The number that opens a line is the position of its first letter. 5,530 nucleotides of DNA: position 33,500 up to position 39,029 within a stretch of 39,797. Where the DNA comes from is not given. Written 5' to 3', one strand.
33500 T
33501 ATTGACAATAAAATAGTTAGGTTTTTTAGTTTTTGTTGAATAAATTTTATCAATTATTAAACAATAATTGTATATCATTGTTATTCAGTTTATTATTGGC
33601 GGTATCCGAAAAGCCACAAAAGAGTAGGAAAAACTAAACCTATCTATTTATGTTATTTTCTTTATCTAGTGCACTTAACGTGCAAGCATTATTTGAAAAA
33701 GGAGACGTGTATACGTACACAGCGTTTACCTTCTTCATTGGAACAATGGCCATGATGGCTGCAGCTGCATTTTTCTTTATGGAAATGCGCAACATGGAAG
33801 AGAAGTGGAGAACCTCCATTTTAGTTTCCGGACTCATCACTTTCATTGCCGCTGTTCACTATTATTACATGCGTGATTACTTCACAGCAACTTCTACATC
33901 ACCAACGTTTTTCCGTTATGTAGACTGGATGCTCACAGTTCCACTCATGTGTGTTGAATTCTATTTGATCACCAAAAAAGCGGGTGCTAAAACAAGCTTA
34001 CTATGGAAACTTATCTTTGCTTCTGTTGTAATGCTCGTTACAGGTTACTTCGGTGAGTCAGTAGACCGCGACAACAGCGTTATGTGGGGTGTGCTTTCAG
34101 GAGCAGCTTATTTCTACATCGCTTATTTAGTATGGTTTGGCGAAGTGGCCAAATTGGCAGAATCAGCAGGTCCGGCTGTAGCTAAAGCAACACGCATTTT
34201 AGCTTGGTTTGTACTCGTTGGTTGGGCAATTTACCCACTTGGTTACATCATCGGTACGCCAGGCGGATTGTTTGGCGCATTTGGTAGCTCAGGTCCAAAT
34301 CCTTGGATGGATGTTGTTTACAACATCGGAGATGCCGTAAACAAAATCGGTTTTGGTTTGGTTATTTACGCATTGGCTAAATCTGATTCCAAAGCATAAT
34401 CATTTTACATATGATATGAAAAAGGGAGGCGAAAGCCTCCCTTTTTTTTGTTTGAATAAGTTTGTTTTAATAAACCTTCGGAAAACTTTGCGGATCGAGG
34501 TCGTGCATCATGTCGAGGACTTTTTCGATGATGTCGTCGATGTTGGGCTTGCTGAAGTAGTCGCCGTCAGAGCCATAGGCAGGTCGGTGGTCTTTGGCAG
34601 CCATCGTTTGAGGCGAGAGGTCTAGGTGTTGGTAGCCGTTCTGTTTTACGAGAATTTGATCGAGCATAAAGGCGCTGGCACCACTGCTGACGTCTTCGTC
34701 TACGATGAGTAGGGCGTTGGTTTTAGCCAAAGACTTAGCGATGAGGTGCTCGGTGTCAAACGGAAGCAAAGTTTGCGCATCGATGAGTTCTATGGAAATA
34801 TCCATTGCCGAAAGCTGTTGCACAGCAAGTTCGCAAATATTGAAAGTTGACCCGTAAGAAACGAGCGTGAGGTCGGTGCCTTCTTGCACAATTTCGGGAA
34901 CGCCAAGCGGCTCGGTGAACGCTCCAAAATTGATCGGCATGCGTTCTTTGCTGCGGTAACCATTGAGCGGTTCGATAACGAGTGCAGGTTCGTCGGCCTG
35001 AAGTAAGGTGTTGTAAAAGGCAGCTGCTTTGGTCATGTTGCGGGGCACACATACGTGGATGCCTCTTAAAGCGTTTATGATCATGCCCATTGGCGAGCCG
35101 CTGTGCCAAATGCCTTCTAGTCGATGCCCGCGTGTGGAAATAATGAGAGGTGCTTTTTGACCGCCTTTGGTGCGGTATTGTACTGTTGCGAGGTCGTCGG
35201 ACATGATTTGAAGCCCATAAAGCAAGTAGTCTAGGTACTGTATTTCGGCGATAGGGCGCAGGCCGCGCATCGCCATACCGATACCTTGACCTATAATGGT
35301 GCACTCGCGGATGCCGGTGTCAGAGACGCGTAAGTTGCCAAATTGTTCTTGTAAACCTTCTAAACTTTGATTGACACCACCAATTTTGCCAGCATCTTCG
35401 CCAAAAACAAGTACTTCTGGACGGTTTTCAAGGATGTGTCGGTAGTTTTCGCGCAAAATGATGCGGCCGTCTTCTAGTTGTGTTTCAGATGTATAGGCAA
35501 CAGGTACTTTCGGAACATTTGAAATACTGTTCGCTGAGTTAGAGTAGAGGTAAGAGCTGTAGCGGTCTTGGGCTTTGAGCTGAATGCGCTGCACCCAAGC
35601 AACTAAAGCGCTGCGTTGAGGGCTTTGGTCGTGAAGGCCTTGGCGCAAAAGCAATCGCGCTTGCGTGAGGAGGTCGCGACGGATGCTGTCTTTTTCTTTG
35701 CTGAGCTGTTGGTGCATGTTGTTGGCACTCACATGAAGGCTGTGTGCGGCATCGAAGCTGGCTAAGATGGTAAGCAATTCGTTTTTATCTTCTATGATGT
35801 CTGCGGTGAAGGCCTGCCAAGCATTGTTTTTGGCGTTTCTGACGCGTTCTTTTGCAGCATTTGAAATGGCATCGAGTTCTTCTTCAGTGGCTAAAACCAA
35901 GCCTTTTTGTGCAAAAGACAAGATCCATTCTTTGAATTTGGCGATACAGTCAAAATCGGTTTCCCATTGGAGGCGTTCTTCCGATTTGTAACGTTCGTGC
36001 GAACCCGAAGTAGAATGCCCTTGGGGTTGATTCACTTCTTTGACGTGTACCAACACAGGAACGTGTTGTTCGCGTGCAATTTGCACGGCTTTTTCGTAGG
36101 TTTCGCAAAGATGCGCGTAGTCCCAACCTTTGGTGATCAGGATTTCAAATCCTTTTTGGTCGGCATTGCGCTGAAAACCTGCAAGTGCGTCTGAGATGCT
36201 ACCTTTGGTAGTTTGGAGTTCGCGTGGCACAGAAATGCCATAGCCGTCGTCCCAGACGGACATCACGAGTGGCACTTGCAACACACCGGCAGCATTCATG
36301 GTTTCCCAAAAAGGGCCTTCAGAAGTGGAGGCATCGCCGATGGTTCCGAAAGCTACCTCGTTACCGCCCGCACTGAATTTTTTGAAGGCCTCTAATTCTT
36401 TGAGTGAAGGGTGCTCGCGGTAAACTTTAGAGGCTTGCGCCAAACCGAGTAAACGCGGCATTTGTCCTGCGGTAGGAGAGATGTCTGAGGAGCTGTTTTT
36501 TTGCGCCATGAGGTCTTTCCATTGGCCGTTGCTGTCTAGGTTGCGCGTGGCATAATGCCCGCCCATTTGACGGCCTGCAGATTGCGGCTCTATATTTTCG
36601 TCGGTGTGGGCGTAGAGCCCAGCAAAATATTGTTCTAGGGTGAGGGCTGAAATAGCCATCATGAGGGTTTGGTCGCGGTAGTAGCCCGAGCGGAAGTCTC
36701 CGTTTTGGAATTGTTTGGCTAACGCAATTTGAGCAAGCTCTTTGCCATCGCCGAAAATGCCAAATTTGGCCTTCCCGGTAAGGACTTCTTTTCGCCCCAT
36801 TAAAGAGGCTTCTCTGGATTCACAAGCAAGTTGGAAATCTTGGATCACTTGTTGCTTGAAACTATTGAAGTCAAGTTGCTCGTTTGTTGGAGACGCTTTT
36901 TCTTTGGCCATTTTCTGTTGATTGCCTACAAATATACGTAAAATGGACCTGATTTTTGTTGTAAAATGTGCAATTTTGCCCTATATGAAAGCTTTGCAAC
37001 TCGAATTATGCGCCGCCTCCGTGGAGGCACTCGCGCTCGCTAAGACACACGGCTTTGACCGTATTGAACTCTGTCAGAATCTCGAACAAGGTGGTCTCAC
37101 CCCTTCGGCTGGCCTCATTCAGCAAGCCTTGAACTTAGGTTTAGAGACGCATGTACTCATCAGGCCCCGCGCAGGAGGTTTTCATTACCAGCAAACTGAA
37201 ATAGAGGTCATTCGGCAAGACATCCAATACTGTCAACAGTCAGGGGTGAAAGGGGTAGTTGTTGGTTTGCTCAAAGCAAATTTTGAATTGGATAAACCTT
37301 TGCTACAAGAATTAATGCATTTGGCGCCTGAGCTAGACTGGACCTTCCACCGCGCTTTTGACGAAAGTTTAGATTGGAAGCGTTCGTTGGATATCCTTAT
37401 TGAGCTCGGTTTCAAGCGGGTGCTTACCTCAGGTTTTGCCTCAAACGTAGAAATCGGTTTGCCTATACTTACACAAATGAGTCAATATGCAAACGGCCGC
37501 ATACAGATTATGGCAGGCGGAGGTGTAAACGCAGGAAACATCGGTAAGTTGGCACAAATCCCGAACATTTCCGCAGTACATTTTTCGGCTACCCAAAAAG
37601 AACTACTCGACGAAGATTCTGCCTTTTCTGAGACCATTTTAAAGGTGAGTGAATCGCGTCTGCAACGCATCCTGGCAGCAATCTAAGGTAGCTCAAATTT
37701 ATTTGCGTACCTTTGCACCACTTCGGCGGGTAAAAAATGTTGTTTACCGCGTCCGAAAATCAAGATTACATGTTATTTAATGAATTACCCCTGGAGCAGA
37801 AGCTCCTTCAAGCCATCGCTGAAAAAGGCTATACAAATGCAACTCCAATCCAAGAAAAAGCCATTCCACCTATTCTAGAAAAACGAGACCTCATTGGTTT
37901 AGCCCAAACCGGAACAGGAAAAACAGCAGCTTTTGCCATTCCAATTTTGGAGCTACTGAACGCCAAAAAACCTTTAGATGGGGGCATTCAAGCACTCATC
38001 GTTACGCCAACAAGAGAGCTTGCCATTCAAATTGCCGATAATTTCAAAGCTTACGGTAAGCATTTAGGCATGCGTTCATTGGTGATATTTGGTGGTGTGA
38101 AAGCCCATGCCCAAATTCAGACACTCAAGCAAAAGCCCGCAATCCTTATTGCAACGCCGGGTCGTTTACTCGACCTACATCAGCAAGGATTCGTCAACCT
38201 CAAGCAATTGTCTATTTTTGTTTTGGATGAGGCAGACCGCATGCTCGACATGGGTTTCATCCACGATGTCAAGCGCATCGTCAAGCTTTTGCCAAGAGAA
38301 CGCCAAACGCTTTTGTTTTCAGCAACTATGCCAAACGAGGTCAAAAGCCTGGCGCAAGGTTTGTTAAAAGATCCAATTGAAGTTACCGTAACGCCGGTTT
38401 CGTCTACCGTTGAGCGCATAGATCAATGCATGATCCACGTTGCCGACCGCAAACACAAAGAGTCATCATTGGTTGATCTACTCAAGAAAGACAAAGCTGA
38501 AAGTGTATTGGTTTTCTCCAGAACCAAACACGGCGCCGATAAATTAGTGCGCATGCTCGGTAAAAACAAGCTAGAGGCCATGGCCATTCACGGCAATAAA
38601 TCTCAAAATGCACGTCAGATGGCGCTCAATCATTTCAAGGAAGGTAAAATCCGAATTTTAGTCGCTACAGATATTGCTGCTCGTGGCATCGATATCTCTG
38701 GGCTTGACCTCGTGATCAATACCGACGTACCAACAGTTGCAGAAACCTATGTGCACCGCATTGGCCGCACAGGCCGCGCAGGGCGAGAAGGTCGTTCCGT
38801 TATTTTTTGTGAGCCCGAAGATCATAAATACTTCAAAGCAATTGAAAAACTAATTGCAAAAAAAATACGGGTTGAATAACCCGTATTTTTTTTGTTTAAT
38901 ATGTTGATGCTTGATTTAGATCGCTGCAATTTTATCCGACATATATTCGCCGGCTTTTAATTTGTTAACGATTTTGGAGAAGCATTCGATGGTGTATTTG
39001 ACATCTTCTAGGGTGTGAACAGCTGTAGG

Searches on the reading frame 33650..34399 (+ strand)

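Call 14: search_protein_families(library=pfam, proteins=[window:33650-34399:+], max_evalue=0.001)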
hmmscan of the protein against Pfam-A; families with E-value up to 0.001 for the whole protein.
window:33650-34399:+ (249 aa): 1 family
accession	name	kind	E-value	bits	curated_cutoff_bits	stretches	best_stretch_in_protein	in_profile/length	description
PF01036.24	Bac_rhodopsin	-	5.3e-45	154.1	24.6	1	24-243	3-221/224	Bacteriorhodopsin-like protein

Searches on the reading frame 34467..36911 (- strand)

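Call 14: search_protein_families(library=pfam, proteins=[window:34467-36911:-], max_evalue=0.001)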
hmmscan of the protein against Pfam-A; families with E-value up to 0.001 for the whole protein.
window:34467-36911:- (814 aa): 4 families
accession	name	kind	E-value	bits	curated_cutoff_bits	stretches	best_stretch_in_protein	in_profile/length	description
PF00676.26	E1_dh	-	4.4e-24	85.4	22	1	46-367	21-294/300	Dehydrogenase E1 component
PF02779.29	Transket_pyr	-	5.8e-19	68.8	27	1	486-650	9-170/174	Transketolase, pyrimidine binding domain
PF02780.25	Transketolase_C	-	2.1e-18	66.9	25.9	1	673-781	4-109/124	Transketolase, C-terminal domain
PF17147.9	PFOR_II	-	0.00072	20.3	27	0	680-755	2-76/102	Pyruvate:ferredoxin oxidoreductase core domain II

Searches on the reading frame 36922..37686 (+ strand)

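Call 14: search_protein_families(library=pfam, proteins=[window:36922-37686:+], max_evalue=0.001)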
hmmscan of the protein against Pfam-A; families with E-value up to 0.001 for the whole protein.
window:36922-37686:+ (254 aa): 1 family
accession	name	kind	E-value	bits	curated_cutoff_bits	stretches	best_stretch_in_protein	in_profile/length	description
PF03932.20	CutC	-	2.3e-61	207.2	23.3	1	26-223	2-200/202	CutC family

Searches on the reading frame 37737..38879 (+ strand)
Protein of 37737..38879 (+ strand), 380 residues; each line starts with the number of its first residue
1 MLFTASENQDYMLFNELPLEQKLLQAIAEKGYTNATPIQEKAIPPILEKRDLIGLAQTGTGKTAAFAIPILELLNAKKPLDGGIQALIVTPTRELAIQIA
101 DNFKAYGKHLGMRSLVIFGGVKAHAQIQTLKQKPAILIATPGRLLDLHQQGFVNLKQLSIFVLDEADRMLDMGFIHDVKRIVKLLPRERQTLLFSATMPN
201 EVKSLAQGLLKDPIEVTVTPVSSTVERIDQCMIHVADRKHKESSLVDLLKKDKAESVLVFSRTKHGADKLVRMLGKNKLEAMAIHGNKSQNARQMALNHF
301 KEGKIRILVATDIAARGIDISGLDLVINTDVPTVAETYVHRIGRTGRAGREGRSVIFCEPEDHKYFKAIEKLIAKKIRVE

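Call 14: search_protein_families(library=pfam, proteins=[window:37737-38879:+], max_evalue=0.001)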
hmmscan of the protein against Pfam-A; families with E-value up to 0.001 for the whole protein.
window:37737-38879:+ (380 aa): 4 families
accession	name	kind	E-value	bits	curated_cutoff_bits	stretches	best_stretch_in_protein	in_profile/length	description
PF00270.35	DEAD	-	6.5e-53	179.3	26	1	36-204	1-166/167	DEAD/DEAH box helicase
PF00271.37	Helicase_C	-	2.4e-32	111.9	23.5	1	241-349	2-110/110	Helicase conserved C-terminal domain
PF04851.21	ResIII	-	1e-07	32.4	22.5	1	37-199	6-163/164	Type III restriction enzyme, res subunit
PF13245.12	AAA_19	-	0.00039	21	25.1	0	39-187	1-116/134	AAA domain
